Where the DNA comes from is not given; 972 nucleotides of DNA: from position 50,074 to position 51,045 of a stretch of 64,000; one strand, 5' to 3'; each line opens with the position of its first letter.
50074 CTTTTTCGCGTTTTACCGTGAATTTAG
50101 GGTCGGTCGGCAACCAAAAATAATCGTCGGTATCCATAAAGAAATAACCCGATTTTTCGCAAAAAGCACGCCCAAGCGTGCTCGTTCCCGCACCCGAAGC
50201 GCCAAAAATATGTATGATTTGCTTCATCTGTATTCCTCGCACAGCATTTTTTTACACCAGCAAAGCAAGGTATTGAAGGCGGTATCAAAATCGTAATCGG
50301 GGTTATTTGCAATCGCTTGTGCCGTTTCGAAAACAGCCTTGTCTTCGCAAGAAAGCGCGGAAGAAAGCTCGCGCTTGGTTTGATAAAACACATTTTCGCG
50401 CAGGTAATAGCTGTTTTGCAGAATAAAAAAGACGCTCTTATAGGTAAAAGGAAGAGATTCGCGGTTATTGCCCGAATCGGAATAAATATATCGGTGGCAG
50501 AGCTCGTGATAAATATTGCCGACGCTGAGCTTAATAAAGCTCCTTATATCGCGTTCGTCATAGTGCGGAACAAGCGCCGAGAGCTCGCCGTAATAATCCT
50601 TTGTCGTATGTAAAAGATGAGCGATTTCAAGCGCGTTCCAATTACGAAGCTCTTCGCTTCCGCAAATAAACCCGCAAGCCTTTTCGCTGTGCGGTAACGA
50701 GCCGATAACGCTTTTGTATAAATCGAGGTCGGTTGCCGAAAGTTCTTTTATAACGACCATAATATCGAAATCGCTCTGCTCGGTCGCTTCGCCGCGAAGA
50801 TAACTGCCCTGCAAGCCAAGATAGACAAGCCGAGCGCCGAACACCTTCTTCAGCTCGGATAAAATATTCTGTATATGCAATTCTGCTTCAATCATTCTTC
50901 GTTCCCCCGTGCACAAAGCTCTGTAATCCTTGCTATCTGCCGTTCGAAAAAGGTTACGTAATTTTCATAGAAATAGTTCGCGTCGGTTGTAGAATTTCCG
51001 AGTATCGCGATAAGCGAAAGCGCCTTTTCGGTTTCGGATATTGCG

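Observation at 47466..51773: Seven-gene translationally coupled operon: XRE-TPR regulator, ANT-like nucleotidyltransferase, FlaR-like P-loop kinase and four tandem 2-TM paralogs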

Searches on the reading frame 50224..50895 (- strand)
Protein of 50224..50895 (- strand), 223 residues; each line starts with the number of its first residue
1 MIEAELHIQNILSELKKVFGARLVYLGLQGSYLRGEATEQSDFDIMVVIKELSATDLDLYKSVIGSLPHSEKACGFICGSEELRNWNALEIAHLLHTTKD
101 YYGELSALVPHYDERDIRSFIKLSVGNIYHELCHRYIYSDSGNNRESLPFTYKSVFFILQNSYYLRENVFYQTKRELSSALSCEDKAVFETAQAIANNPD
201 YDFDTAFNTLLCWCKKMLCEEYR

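Call 3: search_protein_families(library=pfam, proteins=[window:50224-50895:-], max_evalue=0.1)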
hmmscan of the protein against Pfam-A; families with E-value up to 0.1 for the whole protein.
window:50224-50895:- (223 aa): 3 families
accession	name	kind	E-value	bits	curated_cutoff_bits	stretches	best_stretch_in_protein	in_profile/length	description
PF01909.29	NTP_transf_2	-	3.7e-06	27.7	21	1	11-53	4-44/93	Nucleotidyltransferase domain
PF18765.7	Polbeta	-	0.00018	22.1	26.9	1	22-59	14-51/93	Polymerase beta, Nucleotidyltransferase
PF10127.15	RlaP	-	0.075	13.1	23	0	7-50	4-47/249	RNA repair pathway DNA polymerase beta family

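Call 4: search_protein_families(library=ncbifam, proteins=[window:50224-50895:-], max_evalue=0.1)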
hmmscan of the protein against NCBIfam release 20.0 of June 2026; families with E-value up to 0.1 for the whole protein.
window:50224-50895:- (223 aa): 6 families
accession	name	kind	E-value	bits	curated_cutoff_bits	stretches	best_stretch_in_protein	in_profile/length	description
NF047752.1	MntA_antitoxin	equivalog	0.00043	20.1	60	1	26-56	10-40/106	type VII toxin-antitoxin system MntA family adenylyltransferase antitoxin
NF012212.1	ANT_9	subfamily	0.00057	19.2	340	1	7-52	5-50/249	aminoglycoside nucleotidyltransferase ANT(9)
NF033220.1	ANT_3pp_II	equivalog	0.0062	15.9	400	1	5-51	4-50/258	ANT(3'')-II family aminoglycoside nucleotidyltransferase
NF028535.0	ANT_4p_II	subfamily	0.011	15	350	1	21-64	17-60/251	ANT(4')-II family aminoglycoside nucleotidyltransferase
NF000079.1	ANT_4p_Ib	exception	0.047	13.3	500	1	8-62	18-72/256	aminoglycoside O-nucleotidyltransferase ANT(4')-Ib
NF033061.1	ANT_4p_I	equivalog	0.048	13.2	350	0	8-55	15-62/253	ANT(4')-I family aminoglycoside nucleotidyltransferase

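Call 5: search_protein_families(library=padloc, proteins=[window:50224-50895:-], max_evalue=0.1)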
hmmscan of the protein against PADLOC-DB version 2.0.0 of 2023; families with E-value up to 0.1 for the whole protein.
window:50224-50895:- (223 aa): 7 families
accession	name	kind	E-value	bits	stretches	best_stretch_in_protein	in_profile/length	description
PDLC04903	PDC-S09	-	3.9e-10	38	1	8-52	11-55/108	-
PDLC04906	PDC-S09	-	3.1e-06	25.5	1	12-53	15-54/98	-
PDLC04902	PDC-S09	-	0.00012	20.3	1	25-54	23-52/97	-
PDLC04904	PDC-S09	-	0.00017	19.7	1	25-52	27-54/104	-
PDLC04368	PDC-M05A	-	0.0021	15.9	1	8-57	96-141/201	-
PDLC04907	PDC-S09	-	0.018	13.2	1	25-53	29-57/114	-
PDLC04369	PDC-M05A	-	0.02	12.5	1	13-55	93-135/201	-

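Call 24: search_solved_structures(query=window:50224-50895:-, max_evalue=1, show_alignments=2)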
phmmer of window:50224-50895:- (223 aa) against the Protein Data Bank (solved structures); distinct sequences matched with E-value up to 1: 1.
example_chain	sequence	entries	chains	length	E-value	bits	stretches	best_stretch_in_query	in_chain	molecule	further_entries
4ebj_A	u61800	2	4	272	0.62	13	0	22-80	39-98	Aminoglycoside nucleotidyltransferase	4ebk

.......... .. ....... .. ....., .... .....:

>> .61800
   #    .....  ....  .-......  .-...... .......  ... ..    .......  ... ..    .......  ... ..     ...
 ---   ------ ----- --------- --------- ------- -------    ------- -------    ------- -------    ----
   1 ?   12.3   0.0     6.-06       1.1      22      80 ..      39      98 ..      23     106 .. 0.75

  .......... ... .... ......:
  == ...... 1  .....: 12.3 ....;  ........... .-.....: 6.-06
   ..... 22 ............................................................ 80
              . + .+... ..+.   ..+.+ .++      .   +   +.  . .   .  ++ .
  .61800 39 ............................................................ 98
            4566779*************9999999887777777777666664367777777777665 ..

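Call 32: find_homologous_proteins(query=window:50224-50895:-, max_evalue=0.001)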
Query window:50224-50895:- (223 aa): 1445 proteins with E <= 0.001 among 1591 candidates; the best 120 are listed.
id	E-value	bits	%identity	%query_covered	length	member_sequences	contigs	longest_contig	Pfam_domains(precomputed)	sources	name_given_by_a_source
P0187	1.7e-142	491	97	100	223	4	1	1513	PF01909.30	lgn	-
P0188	1.6e-128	445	90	99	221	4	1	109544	PF01909.30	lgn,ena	-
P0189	4.5e-128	443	90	99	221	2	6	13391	PF01909.30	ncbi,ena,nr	ncbi:MAG: nucleotidyltransferase domain-containing protein [Clostridia bacterium]|nr:nucleotidyltran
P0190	1.1e-99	351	72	99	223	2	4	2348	PF01909.30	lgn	-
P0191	2.3e-84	301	60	98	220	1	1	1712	PF01909.30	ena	-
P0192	3.9e-84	300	60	98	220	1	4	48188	PF01909.30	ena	-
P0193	4.0e-84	300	60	98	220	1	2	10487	PF01909.30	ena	-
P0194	4.0e-84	300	60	98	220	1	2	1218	PF01909.30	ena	-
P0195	5.7e-84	299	59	98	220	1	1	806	PF01909.30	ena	-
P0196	1.0e-83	298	59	98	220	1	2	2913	PF01909.30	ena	-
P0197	2.4e-83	297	59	98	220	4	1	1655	PF01909.30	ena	-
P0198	7.6e-83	296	61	98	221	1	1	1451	PF01909.30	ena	-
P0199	1.4e-82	295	59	99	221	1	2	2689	PF18765.8,PF01909.30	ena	-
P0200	2.2e-82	294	58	98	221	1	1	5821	PF18765.8,PF01909.30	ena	-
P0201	2.3e-82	294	59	99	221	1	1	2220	PF18765.8,PF01909.30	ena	-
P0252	5.4e-78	280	55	99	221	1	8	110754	PF18765.8,PF01909.30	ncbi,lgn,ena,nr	ncbi:MAG: nucleotidyltransferase domain-containing protein [Lachnospiraceae bacterium]|nr:nucleotidy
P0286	7.9e-77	276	55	98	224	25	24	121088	PF18765.8,PF01909.30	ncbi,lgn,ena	-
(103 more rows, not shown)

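Call 33: find_encoding_contigs(protein=P0188, flank=6000, max_places=2)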
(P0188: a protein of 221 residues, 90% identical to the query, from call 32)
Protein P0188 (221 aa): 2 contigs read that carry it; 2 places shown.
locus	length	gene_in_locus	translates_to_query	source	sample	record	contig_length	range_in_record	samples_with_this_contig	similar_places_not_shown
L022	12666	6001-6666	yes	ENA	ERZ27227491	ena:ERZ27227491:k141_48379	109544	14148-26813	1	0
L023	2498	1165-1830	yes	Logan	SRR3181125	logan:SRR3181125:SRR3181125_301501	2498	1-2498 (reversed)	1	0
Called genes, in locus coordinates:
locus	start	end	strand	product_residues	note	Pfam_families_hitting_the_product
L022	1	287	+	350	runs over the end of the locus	PF16147:DUF4855 (faint)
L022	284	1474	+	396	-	-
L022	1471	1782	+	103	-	PF01906:YbjQ_1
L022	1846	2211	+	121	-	PF00583:Acetyltransf_1, PF13527:Acetyltransf_9 (weak), PF13673:Acetyltransf_10, PF13508:Acetyltransf_7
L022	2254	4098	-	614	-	-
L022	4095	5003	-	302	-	PF00144:Beta-lactamase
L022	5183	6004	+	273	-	PF01381:HTH_3, PF12844:HTH_19, PF13443:HTH_26 (weak), PF13560:HTH_31 (weak), PF13428:TPR_14 (faint)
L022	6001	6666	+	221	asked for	PF01909:NTP_transf_2 (weak)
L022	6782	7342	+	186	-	-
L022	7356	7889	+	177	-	-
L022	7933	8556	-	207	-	PF04263:TPK_catalytic, PF04265:TPK_B1_binding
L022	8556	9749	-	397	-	PF01966:HD, PF13286:HD_assoc (weak)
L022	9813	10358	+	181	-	PF10688:Imp-YgjV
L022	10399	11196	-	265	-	PF00753:Lactamase_B, PF23023:Anti-Pycsar_Apyc1, PF12706:Lactamase_B_2, PF16661:Lactamase_B_6 (weak)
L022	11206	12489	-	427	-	PF10509:GalKase_gal_bdg, PF00288:GHMP_kinases_N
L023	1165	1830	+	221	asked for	PF01909:NTP_transf_2 (weak)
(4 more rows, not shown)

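Call 34: find_encoding_contigs(protein=P0286, flank=5000, max_places=4)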
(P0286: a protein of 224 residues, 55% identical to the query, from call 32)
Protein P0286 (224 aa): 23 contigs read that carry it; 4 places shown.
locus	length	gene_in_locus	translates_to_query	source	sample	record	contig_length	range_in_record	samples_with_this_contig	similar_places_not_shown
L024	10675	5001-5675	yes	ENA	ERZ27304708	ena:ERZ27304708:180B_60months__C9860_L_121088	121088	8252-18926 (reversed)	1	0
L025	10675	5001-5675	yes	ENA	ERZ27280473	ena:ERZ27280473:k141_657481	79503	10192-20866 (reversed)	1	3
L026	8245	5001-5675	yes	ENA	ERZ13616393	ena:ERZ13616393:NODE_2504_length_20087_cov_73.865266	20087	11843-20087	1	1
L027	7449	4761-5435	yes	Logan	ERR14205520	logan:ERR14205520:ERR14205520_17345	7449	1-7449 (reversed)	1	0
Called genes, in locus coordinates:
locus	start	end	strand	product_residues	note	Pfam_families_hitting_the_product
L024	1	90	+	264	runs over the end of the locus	-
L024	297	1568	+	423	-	PF04542:Sigma70_r2, PF04545:Sigma70_r4, PF08281:Sigma70_r4_2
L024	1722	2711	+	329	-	PF02661:Fic, PF21247:Fic-like_C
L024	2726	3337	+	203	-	-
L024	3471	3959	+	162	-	PF00293:NUDIX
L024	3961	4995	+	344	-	PF00583:Acetyltransf_1, PF13673:Acetyltransf_10, PF13508:Acetyltransf_7, PF13489:Methyltransf_23, PF13847:Methyltransf_31, PF08241:Methyltransf_11, PF08242:Methyltransf_12, PF13649:Methyltransf_25, +3 more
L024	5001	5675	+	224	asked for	PF01909:NTP_transf_2 (weak), PF18765:Polbeta (weak)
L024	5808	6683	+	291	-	PF12833:HTH_18, PF00165:HTH_AraC (weak), PF06445:GyrI-like, PF14526:Cass2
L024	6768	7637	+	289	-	PF12833:HTH_18, PF00165:HTH_AraC (weak), PF06445:GyrI-like, PF14526:Cass2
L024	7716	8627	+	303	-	PF00165:HTH_AraC (faint), PF12833:HTH_18, PF14526:Cass2 (weak)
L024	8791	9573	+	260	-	PF12844:HTH_19, PF13560:HTH_31 (weak), PF01381:HTH_3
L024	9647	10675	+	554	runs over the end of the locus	PF04542:Sigma70_r2, PF04545:Sigma70_r4, PF08281:Sigma70_r4_2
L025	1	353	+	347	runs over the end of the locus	PF13302:Acetyltransf_3, PF13420:Acetyltransf_4, PF00583:Acetyltransf_1, PF00293:NUDIX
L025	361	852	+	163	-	-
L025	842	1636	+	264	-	-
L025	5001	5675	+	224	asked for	PF01909:NTP_transf_2 (weak), PF18765:Polbeta (weak)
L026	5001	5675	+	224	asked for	PF01909:NTP_transf_2 (weak), PF18765:Polbeta (weak)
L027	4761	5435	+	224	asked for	PF01909:NTP_transf_2 (weak), PF18765:Polbeta (weak)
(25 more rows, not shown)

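Call 35: find_encoding_contigs(protein=P0252, flank=5000, max_places=3)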
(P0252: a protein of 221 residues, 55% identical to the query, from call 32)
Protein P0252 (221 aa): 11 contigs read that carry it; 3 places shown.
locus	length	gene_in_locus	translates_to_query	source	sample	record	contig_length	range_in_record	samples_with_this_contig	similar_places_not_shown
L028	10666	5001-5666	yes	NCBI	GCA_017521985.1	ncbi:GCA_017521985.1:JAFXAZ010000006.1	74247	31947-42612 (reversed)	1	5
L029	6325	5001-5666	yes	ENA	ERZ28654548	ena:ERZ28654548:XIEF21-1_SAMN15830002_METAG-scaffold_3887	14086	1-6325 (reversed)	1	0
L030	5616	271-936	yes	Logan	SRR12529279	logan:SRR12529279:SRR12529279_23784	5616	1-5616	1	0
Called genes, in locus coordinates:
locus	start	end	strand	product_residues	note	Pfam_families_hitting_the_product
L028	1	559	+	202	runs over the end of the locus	PF01725:Ham1p_like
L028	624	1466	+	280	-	-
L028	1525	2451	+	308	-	PF14088:DUF4268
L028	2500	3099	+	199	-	PF02698:DUF218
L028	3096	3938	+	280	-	PF02739:5_3_exonuc_N, PF01367:5_3_exonuc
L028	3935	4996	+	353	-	PF01209:Ubie_methyltran (faint), PF05401:NodS (weak), PF13489:Methyltransf_23, PF13847:Methyltransf_31, PF08241:Methyltransf_11, PF08242:Methyltransf_12, PF13649:Methyltransf_25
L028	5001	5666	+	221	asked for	PF01909:NTP_transf_2 (weak), PF18765:Polbeta (faint)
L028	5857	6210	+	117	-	PF00583:Acetyltransf_1 (weak), PF13673:Acetyltransf_10 (weak), PF13508:Acetyltransf_7 (weak)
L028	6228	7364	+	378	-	PF13249:SQHop_cyclase_N (faint), PF12675:DUF3795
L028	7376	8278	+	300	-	PF08279:HTH_11, PF13280:WYL, PF25583:WCX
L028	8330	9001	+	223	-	PF01613:Flavin_Reduct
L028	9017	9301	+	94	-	PF12675:DUF3795 (weak)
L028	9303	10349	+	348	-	-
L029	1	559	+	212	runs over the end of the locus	PF01725:Ham1p_like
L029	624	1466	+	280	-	-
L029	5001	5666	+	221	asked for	PF01909:NTP_transf_2 (weak), PF18765:Polbeta (faint)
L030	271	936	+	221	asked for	PF01909:NTP_transf_2 (weak), PF18765:Polbeta (faint)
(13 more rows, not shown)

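Call 39: search_solved_structures(query=A4, max_evalue=1, show_alignments=1)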
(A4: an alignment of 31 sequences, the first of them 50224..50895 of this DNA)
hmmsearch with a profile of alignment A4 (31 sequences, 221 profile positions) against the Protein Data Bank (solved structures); distinct sequences matched with E-value up to 1: 7.
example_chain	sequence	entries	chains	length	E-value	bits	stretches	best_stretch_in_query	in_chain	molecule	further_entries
9xbd_E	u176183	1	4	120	8.1e-05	25.4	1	7-66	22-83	Nucleotidyltransferase domain-containing protein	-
4ebj_A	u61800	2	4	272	0.00081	22.2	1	5-66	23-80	Aminoglycoside nucleotidyltransferase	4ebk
6e0m_A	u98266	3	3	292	0.0023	20.7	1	3-60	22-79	cGAS/DncV-like nucleotidyltransferase in E. coli homolog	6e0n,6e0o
1wot_A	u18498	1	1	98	0.26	14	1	25-51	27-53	PUTATIVE MINIMAL NUCLEOTIDYLTRANSFERASE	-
5yep_A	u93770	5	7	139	0.4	13.4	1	11-51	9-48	Toxin-antitoxin system antidote Mnt family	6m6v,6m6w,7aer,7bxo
2rff_A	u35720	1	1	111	0.46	13.1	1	9-56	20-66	Putative nucleotidyltransferase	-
3nku_A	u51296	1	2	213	0.8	12.4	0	26-77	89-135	DrrA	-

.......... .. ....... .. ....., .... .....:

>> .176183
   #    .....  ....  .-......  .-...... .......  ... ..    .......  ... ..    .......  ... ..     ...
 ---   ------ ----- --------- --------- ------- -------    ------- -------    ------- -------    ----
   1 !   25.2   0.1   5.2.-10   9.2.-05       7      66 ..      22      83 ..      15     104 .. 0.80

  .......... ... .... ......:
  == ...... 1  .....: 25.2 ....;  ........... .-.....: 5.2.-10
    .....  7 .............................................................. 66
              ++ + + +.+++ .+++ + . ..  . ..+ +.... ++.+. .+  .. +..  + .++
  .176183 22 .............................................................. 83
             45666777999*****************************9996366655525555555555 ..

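Call 47: predict_structure(alignment_id=A4)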
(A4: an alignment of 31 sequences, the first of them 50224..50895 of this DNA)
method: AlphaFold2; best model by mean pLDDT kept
length: 223 residues; sequences in the alignment: 31
mean_pLDDT: 92.6   pTM: 0.79
mean pLDDT of the five models: 92.6, 90.3, 90.3, 88.2, 84.5
residues with pLDDT >= 90: 173; 70-90: 47; 50-70: 2; < 50: 1
segments of 3 or more residues with pLDDT < 50: none
pLDDT, mean of each block of 10 residues (from residue 1): 92 98 97 88 96 97 94 91 89 91 96 90 94 95 93 91 91 91 96 90 97 94 53
secondary structure, 60 per line:
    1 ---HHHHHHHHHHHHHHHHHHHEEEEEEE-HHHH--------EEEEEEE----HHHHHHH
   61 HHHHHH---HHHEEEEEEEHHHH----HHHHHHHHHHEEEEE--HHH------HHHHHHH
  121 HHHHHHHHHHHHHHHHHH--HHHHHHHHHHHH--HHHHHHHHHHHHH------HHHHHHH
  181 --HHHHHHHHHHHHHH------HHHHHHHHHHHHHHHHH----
elements in order: H4-22 E23-29 H31-34 E43-49 H54-66 E73-79 H80-83 H88-97 E98-102 H114-138 H141-152 H155-167 H174-180 H183-196 H203-219

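Call 52: fold_search(model_id=the predicted structure, library=pdb)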
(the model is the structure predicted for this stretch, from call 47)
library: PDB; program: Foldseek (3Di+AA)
matches with E <= 10: 653; with E <= 0.001: 32
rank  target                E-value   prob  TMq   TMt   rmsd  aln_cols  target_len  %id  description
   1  6xz0                  4.0e-08  1.00  0.57  0.52   6.5       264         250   14  Crystal structure of spectinomycin adenyltransferase AAD(9) from Enterococcus faecialis with spectinomycin (released 2020-04-15)
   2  6sxj                  1.0e-07  1.00  0.58  0.53   6.1       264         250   14  Crystal structure of spectinomycin adenyltransferase AAD(9) from Enterococcus faecialis (released 2020-04-15)
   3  5lpa_A                1.7e-07  1.00  0.58  0.50   6.0       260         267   13  AadA E87Q in complex with ATP, calcium and dihydrostreptomycin (released 2018-01-17)
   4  5luh_B                2.1e-07  1.00  0.58  0.51   5.9       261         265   14  AadA E87Q in complex with ATP, calcium and streptomycin (released 2018-01-17)
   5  5g4a_A                3.3e-07  1.00  0.59  0.53   5.9       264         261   14  AadA in complex with ATP and magnesium (released 2017-11-29)
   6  5luh_A                3.3e-07  1.00  0.58  0.51   5.9       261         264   14  AadA E87Q in complex with ATP, calcium and streptomycin (released 2018-01-17)
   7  6xxq_A                3.5e-07  1.00  0.53  0.49   6.4       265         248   14  Crystal structure of spectinomycin adenyltransferase AAD(9) from Enterococcus faecialis with ATP and spectinomycin (released 2020-04-15)
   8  5g4a_B                5.3e-07  1.00  0.59  0.53   5.9       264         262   14  AadA in complex with ATP and magnesium (released 2017-11-29)
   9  6fzb_A                5.3e-07  1.00  0.58  0.52   6.1       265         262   13  AadA in complex with ATP, magnesium and streptomycin (released 2018-06-13)
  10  4cs6                  6.5e-07  1.00  0.59  0.53   5.9       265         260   14  Crystal structure of AadA - an aminoglycoside adenyltransferase (released 2015-03-25)
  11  6fzb_B                6.9e-07  1.00  0.59  0.52   5.8       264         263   14  AadA in complex with ATP, magnesium and streptomycin (released 2018-06-13)
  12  7uy4_B                6.9e-07  1.00  0.50  0.45   7.5       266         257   13  Aminoglycoside-modifying enzyme ANT-3,9 in complex with spectinomycin and AMP-PNP (released 2023-05-10)
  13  7uy4_A                8.0e-07  1.00  0.50  0.45   7.5       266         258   13  Aminoglycoside-modifying enzyme ANT-3,9 in complex with spectinomycin and AMP-PNP (released 2023-05-10)
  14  6un8_A                4.6e-06  1.00  0.63  0.57   5.3       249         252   11  Wild type ANT bound to neomycin (released 2020-05-06)
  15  6nmk_A                7.4e-06  1.00  0.61  0.56   5.2       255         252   10  Binary complex structure of the T130K mutant of ANT-4'' with Neomycin (released 2020-01-15)
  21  9dbj_A                6.8e-05  1.00  0.49  0.50   5.6       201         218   16  Structure of Hailong HalB R164A mutant with non-hydrolyzable dATP (released 2025-05-07)
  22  9dbj_D                1.0e-04  1.00  0.48  0.49   5.3       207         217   16  Structure of Hailong HalB R164A mutant with non-hydrolyzable dATP (released 2025-05-07)
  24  9dbj_F                2.4e-04  1.00  0.48  0.49   5.8       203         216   14  Structure of Hailong HalB R164A mutant with non-hydrolyzable dATP (released 2025-05-07)
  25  9dbj_B                3.1e-04  1.00  0.45  0.47   9.7       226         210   13  Structure of Hailong HalB R164A mutant with non-hydrolyzable dATP (released 2025-05-07)
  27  9dbj_E                5.6e-04  1.00  0.51  0.52   5.0       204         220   17  Structure of Hailong HalB R164A mutant with non-hydrolyzable dATP (released 2025-05-07)
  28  9dbj_C                6.2e-04  1.00  0.52  0.53   5.4       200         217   17  Structure of Hailong HalB R164A mutant with non-hydrolyzable dATP (released 2025-05-07)
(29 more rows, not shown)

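Call 70: search_dna_similar(query=window:50224-50895:-, collection=plasmids, mode=protein, max_evalue=0.00001, max_rows=12)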
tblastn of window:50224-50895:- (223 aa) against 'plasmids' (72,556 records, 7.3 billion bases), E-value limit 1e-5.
Records with a match: 1; places in all: 1; records where one place covers at least 80% of the query: 1.
Best place of each record, by identity: <60% 1.
By first word of the organism name: Subdoligranulum 1.
By predicted mobility (MOB-suite, as given by PLSDB): non-mobilizable 1.
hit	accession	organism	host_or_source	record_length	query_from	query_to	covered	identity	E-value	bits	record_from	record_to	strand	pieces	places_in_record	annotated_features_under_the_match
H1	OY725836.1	Subdoligranulum variabile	-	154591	19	202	83%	36.4%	8e-33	131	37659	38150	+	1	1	none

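Call 80: search_protein_families(library=phrogs, proteins=[window:50224-50895:-], max_evalue=0.001)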
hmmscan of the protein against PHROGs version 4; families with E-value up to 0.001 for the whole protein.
window:50224-50895:- (223 aa): 0 families

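Call 83: find_related_loci(query=A4, collection=viral_contigs, flank=4000)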
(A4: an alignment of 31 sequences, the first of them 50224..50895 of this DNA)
Query A4 (223 aa) in viral_contigs; peptide patterns used: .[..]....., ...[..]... (x = any residue, [..] = any of these).
117 stretches matched a pattern, but none encodes a relative of the query by tblastn (E <= 1e-3).
